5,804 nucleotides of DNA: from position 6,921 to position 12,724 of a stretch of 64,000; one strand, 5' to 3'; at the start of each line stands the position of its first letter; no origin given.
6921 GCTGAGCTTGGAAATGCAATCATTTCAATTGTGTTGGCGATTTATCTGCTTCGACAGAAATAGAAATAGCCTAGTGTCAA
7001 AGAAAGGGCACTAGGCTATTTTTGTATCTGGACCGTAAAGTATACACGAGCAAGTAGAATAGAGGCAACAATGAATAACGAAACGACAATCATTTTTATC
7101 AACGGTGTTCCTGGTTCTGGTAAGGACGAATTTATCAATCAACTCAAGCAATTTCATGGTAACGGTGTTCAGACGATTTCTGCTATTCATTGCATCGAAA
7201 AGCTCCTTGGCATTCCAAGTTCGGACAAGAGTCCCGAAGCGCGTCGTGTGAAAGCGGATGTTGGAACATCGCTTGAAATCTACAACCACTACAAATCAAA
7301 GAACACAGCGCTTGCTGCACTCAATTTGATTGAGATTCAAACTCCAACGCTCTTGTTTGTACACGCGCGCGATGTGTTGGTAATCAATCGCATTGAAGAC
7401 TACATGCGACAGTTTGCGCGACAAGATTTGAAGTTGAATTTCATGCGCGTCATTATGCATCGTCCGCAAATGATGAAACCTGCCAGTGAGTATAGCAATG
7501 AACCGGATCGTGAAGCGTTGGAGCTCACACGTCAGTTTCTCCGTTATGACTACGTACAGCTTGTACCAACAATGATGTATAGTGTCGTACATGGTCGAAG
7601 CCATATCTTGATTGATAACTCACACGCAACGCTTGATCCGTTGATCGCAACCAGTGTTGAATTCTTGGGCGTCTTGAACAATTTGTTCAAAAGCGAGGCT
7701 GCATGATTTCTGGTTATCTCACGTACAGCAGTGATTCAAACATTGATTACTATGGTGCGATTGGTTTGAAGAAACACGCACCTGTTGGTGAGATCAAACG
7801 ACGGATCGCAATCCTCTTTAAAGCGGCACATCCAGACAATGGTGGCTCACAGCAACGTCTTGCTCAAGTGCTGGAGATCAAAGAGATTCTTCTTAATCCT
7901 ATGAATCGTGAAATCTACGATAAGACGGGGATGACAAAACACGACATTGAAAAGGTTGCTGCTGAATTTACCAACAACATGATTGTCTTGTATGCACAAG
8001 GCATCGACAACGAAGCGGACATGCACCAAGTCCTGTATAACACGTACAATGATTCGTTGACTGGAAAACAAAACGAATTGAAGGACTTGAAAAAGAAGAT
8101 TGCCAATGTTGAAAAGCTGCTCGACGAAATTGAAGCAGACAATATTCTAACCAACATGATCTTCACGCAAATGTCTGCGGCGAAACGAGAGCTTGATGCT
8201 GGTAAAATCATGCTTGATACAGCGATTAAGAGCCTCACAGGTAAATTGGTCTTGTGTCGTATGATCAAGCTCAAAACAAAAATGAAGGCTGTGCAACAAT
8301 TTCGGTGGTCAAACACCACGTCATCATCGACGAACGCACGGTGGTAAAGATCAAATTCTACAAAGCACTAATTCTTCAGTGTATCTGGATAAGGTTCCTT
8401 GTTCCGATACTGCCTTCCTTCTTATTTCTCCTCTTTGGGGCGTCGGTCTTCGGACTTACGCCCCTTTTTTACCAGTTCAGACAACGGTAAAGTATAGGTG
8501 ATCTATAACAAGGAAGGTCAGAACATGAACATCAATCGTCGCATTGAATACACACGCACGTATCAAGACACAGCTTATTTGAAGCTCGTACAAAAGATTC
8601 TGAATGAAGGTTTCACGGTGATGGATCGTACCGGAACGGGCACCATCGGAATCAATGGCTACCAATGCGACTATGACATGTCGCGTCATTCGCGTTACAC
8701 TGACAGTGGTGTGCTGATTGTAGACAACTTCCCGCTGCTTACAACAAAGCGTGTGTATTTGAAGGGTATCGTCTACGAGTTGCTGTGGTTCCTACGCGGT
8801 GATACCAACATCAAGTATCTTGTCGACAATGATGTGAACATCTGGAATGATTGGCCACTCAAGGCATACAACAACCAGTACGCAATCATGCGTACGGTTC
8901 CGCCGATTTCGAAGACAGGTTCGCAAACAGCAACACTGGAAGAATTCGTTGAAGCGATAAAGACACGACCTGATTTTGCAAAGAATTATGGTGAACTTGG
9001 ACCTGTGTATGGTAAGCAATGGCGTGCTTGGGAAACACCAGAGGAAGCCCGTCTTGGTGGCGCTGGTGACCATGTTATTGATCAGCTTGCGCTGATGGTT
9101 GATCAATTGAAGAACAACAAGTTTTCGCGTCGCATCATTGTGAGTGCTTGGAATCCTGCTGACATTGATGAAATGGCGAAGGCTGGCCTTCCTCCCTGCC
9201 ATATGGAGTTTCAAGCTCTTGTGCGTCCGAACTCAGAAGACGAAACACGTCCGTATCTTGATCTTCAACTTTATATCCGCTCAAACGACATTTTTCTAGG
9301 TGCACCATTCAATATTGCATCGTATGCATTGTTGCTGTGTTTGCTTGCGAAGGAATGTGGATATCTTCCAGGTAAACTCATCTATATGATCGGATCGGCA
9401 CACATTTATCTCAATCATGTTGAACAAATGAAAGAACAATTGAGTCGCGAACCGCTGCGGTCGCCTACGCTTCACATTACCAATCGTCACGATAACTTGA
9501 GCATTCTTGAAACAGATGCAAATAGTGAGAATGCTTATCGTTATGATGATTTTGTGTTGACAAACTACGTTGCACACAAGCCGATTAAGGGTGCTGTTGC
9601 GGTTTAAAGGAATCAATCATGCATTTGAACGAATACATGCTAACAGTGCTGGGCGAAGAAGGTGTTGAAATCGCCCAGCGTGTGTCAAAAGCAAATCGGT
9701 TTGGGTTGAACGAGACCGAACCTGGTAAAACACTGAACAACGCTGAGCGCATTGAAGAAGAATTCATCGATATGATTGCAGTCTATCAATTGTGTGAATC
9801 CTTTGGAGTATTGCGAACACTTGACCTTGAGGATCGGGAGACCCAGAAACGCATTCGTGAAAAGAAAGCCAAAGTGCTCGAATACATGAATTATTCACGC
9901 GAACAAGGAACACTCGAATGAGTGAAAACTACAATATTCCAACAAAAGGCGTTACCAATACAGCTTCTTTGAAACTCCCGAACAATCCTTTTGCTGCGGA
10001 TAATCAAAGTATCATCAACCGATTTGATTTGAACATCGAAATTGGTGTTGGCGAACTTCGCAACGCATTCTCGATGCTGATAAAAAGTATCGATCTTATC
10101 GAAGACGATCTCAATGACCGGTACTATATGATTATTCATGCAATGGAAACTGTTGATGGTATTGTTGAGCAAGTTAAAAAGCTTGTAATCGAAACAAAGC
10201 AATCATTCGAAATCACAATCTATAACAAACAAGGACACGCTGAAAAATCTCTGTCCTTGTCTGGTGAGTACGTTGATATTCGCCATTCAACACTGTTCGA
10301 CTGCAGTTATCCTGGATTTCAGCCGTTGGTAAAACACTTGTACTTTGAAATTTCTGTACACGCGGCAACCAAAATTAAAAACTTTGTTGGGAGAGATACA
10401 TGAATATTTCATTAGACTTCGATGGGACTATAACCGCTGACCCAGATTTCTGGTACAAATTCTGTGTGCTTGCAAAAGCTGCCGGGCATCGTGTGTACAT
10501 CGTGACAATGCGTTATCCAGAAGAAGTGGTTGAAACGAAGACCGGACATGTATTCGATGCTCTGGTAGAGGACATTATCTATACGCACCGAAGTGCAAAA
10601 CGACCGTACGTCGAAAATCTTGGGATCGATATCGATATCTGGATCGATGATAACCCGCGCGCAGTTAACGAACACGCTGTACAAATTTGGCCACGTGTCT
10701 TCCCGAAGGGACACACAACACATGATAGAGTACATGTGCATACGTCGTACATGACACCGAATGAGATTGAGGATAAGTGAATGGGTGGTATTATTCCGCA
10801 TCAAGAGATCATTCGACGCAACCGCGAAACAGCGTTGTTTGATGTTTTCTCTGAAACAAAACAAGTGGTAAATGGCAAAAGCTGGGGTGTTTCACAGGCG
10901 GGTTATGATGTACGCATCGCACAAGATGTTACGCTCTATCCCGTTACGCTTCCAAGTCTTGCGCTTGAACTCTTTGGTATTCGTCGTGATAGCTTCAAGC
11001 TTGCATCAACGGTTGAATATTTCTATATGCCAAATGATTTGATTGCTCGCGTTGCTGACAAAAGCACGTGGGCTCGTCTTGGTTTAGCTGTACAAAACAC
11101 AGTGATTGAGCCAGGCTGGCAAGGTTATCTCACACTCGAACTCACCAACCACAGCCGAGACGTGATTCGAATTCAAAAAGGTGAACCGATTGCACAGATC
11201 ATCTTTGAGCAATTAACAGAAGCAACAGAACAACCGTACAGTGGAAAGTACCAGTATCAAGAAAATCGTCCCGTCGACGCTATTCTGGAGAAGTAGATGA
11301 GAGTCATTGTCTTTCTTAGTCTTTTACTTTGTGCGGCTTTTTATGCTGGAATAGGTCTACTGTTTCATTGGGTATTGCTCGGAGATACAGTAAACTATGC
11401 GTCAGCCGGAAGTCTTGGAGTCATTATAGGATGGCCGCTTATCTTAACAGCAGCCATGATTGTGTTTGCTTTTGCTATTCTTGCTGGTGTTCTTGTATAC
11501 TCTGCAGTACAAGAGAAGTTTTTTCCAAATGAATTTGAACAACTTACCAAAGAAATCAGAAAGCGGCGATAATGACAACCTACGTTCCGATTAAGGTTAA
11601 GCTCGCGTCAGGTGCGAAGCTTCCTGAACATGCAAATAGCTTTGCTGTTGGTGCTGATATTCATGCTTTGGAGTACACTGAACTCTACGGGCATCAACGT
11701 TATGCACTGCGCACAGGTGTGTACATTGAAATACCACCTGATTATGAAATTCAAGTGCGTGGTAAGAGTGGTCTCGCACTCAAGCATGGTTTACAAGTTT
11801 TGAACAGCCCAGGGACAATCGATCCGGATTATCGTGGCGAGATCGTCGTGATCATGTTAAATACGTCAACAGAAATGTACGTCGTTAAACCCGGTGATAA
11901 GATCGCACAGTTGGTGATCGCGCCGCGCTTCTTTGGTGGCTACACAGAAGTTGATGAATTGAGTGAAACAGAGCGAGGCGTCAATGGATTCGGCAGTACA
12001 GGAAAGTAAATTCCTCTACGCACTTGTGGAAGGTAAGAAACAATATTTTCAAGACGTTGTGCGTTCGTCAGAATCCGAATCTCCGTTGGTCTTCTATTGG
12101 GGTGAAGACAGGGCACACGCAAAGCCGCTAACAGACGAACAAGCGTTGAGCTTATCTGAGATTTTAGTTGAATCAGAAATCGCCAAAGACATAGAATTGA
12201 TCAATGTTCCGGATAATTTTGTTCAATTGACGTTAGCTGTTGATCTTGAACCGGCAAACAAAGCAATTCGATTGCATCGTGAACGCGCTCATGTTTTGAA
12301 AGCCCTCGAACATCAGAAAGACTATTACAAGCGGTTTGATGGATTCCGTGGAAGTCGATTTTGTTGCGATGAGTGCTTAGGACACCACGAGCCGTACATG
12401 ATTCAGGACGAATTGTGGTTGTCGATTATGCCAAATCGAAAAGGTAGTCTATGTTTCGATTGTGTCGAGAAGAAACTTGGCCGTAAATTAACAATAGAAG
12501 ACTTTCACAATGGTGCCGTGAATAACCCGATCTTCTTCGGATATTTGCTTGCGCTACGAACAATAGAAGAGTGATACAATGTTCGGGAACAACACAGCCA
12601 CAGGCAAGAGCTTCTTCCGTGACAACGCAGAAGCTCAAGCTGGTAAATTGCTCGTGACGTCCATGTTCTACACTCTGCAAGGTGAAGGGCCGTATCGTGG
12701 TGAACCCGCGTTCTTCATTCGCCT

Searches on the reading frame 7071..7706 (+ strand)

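Call 12: search_protein_families(library=phrogs, proteins=[window:7071-7706:+], max_evalue=0.001)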
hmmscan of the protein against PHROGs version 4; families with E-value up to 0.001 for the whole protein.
window:7071-7706:+ (211 aa): 2 families
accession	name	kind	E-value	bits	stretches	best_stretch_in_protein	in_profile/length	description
phrog_2071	-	other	0.00012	22.9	0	2-36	13-44/282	ATPase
phrog_139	-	other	0.00022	21.7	1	1-36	79-112/342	deoxynucleoside monophosphate kinase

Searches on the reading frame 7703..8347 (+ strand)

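Call 12: search_protein_families(library=phrogs, proteins=[window:7703-8347:+], max_evalue=0.001)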
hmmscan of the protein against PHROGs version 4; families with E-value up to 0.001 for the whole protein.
window:7703-8347:+ (214 aa): 2 families
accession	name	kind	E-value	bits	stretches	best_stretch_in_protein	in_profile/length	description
phrog_2778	-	unknown function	2.4e-12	48.2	1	10-93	32-116/239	-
phrog_14336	-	unknown function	3.4e-06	27.6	1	13-99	3-85/363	-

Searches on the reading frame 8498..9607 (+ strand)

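Call 12: search_protein_families(library=phrogs, proteins=[window:8498-9607:+], max_evalue=0.001)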
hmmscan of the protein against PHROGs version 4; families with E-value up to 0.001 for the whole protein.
window:8498-9607:+ (369 aa): 4 families
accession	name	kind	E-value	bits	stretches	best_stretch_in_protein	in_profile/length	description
phrog_160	-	DNA, RNA and nucleotide metabolism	1.1e-98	331.2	1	8-369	16-308/335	thymidylate synthase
phrog_5682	-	DNA, RNA and nucleotide metabolism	2.3e-53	181.6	1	151-369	23-209/209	thymidylate synthase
phrog_5131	-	DNA, RNA and nucleotide metabolism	3.4e-18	67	1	167-337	99-250/357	thymidylate synthase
phrog_3676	-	DNA, RNA and nucleotide metabolism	9.4e-06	26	1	185-314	109-237/351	thymidylate synthase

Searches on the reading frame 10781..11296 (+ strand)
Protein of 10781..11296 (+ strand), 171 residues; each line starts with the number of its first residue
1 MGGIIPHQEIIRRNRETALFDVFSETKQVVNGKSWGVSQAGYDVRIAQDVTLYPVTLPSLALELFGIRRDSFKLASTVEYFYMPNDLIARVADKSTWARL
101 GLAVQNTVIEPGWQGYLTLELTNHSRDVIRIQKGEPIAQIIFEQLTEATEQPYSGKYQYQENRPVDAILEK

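Call 12: search_protein_families(library=phrogs, proteins=[window:10781-11296:+], max_evalue=0.001)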
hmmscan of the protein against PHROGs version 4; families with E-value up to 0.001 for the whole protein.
window:10781-11296:+ (171 aa): 2 families
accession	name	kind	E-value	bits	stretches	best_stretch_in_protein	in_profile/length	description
phrog_1663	-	DNA, RNA and nucleotide metabolism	7e-49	167.5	1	4-168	51-218/303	dCTP deaminase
phrog_135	-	DNA, RNA and nucleotide metabolism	6e-06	27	1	40-146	167-265/463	dUTPase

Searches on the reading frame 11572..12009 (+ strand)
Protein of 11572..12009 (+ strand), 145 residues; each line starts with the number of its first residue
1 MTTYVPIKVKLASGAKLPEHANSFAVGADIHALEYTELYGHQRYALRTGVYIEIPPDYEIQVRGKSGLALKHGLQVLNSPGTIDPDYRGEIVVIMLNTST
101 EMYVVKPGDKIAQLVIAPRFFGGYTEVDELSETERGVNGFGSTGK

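Call 9: search_protein_families(library=ncbifam, proteins=[window:11572-12009:+], max_evalue=1)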
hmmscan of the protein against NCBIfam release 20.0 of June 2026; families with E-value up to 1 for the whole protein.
window:11572-12009:+ (145 aa): 4 families
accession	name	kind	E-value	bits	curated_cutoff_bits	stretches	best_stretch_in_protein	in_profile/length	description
NF001862.0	PRK00601.1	equivalog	1.3e-42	144.9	103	1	9-145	11-149/150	dUTP diphosphatase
TIGR00576.1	dut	superfamily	1.5e-41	141.5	102.55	1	8-145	4-143/143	dUTP diphosphatase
TIGR02274.1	dCTP_deam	equivalog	2.2e-09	37.3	92.8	1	46-117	82-152/180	dCTP deaminase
NF010561.0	PRK13956.1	equivalog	5.4e-08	32.8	223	1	15-145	16-147/147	dUTP diphosphatase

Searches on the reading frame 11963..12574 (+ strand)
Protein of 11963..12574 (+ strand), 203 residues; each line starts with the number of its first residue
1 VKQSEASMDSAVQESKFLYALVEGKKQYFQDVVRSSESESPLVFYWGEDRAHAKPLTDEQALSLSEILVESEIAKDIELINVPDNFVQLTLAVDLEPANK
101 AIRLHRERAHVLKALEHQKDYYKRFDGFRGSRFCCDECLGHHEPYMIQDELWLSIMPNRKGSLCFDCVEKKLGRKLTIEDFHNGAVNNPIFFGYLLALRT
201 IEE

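Call 9: search_protein_families(library=ncbifam, proteins=[window:11963-12574:+], max_evalue=1)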
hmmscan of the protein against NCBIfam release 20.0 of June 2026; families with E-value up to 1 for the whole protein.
window:11963-12574:+ (203 aa): 0 families

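Call 12: search_protein_families(library=phrogs, proteins=[window:11963-12574:+], max_evalue=0.001)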
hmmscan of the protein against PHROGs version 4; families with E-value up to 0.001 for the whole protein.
window:11963-12574:+ (203 aa): 1 family
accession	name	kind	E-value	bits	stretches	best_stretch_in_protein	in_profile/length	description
phrog_6053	-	unknown function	9.9e-18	65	1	132-193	29-90/96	-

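Call 58: search_protein_families(library=pfam, proteins=[window:11963-12574:+], max_evalue=0.01)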
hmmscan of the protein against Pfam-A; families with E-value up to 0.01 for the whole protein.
window:11963-12574:+ (203 aa): 0 families
